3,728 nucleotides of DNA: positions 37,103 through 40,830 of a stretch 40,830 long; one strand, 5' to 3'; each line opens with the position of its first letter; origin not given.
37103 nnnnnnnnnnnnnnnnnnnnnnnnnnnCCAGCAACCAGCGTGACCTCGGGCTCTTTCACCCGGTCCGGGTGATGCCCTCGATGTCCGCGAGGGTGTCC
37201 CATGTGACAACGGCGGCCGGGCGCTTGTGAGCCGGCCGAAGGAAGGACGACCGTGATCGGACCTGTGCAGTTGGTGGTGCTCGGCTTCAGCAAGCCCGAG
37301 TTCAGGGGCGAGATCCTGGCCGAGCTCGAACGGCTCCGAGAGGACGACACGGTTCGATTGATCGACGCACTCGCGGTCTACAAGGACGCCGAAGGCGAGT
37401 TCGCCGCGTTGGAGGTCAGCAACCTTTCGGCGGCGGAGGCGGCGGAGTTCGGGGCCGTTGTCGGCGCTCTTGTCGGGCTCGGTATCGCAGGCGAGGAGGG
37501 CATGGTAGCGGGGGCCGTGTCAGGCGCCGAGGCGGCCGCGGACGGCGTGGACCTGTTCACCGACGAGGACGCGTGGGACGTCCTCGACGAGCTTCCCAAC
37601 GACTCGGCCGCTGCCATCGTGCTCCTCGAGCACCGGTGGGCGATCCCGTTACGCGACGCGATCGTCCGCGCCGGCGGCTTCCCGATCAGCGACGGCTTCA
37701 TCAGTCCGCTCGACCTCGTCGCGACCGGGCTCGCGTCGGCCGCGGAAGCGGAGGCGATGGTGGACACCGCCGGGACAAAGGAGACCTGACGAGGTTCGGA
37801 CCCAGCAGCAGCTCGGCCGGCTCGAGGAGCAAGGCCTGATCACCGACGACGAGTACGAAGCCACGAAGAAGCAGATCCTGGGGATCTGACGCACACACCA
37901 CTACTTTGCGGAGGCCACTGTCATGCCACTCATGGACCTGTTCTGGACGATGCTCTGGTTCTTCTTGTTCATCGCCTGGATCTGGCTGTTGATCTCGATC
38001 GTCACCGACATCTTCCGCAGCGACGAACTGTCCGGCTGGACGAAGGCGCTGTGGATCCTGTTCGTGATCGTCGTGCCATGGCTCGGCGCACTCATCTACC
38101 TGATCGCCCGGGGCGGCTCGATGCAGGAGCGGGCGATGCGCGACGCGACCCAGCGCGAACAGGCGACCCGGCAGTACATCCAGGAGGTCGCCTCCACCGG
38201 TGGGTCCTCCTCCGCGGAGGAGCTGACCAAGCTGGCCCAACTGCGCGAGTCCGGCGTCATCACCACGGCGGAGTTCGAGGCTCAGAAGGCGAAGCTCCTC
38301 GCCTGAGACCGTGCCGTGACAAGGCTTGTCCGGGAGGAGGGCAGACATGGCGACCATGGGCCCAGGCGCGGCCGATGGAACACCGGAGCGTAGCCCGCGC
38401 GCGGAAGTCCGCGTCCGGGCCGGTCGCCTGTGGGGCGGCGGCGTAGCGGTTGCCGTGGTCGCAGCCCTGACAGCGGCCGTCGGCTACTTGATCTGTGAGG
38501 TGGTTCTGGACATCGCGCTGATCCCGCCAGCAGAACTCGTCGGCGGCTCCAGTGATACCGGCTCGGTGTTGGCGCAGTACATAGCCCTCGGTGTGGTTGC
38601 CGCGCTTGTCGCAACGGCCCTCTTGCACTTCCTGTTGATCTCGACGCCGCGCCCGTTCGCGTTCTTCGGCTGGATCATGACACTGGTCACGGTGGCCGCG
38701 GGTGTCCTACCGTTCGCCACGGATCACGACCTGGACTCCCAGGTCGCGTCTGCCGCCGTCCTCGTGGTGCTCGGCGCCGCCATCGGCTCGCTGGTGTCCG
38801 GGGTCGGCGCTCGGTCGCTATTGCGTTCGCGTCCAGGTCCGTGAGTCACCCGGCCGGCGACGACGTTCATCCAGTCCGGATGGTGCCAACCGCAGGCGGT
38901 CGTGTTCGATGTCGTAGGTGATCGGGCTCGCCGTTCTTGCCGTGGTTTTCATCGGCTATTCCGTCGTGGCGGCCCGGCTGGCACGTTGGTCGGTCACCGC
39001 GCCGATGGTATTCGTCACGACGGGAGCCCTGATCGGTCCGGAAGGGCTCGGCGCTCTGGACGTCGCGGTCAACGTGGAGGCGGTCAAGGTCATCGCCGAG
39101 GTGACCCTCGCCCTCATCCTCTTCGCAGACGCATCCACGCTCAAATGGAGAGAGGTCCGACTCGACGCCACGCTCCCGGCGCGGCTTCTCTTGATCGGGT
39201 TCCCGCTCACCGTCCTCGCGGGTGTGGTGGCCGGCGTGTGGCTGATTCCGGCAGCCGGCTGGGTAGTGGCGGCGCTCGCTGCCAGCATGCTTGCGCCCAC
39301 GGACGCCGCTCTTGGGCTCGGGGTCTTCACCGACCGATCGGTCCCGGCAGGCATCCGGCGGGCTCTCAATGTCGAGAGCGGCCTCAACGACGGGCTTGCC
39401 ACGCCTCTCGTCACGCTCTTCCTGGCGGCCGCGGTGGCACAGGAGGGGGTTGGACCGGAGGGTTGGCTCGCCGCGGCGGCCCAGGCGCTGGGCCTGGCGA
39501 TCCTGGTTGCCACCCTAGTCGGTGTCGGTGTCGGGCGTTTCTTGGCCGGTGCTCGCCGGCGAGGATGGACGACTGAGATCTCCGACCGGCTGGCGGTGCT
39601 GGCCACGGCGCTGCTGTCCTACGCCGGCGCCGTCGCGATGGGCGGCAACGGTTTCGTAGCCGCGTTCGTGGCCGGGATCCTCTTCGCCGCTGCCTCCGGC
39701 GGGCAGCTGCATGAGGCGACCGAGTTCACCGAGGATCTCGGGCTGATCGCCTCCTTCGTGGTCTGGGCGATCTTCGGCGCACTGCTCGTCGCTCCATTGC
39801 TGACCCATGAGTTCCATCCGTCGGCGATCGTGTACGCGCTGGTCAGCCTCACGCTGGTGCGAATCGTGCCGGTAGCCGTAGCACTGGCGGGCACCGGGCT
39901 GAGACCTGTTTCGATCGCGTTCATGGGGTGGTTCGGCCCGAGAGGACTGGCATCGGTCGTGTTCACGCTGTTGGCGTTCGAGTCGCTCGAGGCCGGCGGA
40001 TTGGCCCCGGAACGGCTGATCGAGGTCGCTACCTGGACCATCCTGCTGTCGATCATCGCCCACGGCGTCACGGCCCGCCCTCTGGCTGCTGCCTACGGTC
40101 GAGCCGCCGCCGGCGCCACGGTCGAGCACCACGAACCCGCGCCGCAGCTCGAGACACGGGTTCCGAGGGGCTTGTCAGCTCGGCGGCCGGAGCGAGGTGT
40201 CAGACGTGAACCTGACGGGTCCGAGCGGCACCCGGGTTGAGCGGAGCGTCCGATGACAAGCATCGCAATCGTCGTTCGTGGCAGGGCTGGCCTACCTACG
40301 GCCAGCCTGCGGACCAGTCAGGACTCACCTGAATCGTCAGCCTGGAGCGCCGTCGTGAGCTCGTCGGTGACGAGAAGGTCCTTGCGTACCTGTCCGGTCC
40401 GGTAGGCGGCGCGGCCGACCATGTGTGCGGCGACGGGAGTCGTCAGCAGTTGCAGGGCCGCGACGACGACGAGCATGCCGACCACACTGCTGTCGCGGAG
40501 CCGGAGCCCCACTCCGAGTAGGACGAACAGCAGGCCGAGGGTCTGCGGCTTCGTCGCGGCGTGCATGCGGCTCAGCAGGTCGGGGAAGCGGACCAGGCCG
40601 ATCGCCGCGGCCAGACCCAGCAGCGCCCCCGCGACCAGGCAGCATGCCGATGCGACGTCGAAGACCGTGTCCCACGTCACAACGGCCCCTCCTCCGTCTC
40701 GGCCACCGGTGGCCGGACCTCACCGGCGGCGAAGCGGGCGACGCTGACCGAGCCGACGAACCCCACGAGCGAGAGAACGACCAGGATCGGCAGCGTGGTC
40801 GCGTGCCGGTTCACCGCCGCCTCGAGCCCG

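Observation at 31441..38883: Four copies of a 17-bp palindrome TCAyCC-N5-GGrTGA in intergenic regions around the LAL-LuxR regulator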

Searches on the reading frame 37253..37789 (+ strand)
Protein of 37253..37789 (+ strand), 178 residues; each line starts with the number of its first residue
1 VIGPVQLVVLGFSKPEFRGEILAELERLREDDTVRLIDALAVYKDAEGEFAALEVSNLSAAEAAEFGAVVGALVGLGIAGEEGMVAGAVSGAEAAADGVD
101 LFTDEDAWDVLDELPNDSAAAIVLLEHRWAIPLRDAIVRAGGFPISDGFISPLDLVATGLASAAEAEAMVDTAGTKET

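Call 11: search_protein_families(library=pfam, proteins=[window:37253-37789:+], max_evalue=0.01)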
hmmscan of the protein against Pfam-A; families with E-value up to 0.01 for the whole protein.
window:37253-37789:+ (178 aa): 0 families

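Call 52: search_protein_families(library=pfam, max_evalue=1, proteins=[window:37253-37789:+])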
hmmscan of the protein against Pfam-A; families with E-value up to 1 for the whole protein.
window:37253-37789:+ (178 aa): 2 families
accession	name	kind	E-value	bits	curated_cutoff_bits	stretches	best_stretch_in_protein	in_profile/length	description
PF06897.17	DUF1269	-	0.05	14.4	26.9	1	66-129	3-67/100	Protein of unknown function (DUF1269)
PF03448.22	MgtE_N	-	0.082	13.9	25.9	0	93-122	52-81/102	MgtE intracellular N domain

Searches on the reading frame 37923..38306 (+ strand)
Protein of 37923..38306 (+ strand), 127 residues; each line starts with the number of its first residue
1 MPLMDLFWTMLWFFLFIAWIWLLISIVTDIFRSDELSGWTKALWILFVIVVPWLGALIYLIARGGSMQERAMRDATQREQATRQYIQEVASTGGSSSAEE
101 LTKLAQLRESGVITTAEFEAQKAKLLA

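Call 11: search_protein_families(library=pfam, proteins=[window:37923-38306:+], max_evalue=0.01)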
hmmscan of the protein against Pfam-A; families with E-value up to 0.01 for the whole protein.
window:37923-38306:+ (127 aa): 4 families
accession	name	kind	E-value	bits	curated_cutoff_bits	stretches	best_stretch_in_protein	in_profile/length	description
PF09851.14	SHOCT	-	3.7e-09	36.5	27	1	99-126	1-28/28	Short C-terminal domain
PF13396.11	PLDc_N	-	1.4e-08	34.9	23.3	1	17-63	1-41/42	Phospholipase_D-nuclease N-terminal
PF05120.17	GvpG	-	0.0013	19.3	30.6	1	99-127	35-63/67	Gas vesicle protein G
PF20315.3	DUF6611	-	0.0052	17.3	27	1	41-120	75-154/168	Family of unknown function (DUF6611)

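Call 15: find_encoding_contigs(protein=window:37923-38306:+, flank=10000, max_places=6)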
Protein window:37923-38306:+ (127 aa): no gene with exactly this product is on record in the collection.

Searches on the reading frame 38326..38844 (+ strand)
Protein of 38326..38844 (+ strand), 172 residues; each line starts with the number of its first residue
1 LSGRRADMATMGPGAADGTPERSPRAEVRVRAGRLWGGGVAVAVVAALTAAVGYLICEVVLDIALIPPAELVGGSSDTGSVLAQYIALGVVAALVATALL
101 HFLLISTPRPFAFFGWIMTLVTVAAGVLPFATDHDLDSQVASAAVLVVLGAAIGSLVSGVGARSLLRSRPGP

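Call 11: search_protein_families(library=pfam, proteins=[window:38326-38844:+], max_evalue=0.01)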
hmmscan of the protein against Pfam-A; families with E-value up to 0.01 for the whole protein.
window:38326-38844:+ (172 aa): 1 family
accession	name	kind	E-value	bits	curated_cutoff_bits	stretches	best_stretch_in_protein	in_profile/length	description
PF19545.4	DUF6069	-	4.9e-10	40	27.2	1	31-159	2-125/129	Family of unknown function (DUF6069)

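Call 52: search_protein_families(library=pfam, max_evalue=1, proteins=[window:38326-38844:+])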
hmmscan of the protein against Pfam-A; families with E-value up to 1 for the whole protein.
window:38326-38844:+ (172 aa): 2 families
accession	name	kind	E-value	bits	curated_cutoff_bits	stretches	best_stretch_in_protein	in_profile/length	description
PF19545.4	DUF6069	-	4.9e-10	40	27.2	1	31-159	2-125/129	Family of unknown function (DUF6069)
PF24003.1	DUF7319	-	0.016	15.1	27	1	43-130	81-165/205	Domain of unknown function (DUF7319)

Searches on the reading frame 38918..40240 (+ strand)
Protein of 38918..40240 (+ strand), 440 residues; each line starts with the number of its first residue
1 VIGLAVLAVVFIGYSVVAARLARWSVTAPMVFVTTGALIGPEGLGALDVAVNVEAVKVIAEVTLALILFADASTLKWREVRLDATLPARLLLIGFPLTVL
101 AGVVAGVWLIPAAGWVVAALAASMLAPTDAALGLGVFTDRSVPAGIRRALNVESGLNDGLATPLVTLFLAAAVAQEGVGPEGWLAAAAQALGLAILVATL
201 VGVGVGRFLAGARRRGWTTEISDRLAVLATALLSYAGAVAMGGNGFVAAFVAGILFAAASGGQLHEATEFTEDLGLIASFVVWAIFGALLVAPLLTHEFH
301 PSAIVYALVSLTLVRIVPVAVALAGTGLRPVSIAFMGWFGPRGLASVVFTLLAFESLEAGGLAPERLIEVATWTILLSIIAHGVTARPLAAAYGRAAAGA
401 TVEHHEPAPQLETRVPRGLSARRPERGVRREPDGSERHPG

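Call 11: search_protein_families(library=pfam, proteins=[window:38918-40240:+], max_evalue=0.01)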
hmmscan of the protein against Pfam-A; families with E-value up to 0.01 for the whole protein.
window:38918-40240:+ (440 aa): 1 family
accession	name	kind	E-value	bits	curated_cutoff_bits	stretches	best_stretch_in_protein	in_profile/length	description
PF00999.27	Na_H_Exchanger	-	3.7e-38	131.8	26.2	1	9-390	3-373/375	Sodium/hydrogen exchanger, transmembrane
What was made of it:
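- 38918..40240 (+): NhaP-type Na+/H+ exchanger gene, a target. Pfam Na_H_Exchanger, E = 4e-38 (call 11).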

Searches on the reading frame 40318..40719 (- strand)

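Call 52: search_protein_families(library=pfam, max_evalue=1, proteins=[window:40318-40719:-])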
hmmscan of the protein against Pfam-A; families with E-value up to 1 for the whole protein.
window:40318-40719:- (133 aa): 2 families
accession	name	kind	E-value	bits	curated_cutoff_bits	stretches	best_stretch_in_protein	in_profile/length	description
PF03334.19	PhaG_MnhG_YufB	-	2.2e-26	92.3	23.4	1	27-106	1-80/80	Na+/H+ antiporter subunit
PF11021.13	DUF2613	-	0.055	14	22.1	1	22-45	4-27/55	Protein of unknown function (DUF2613)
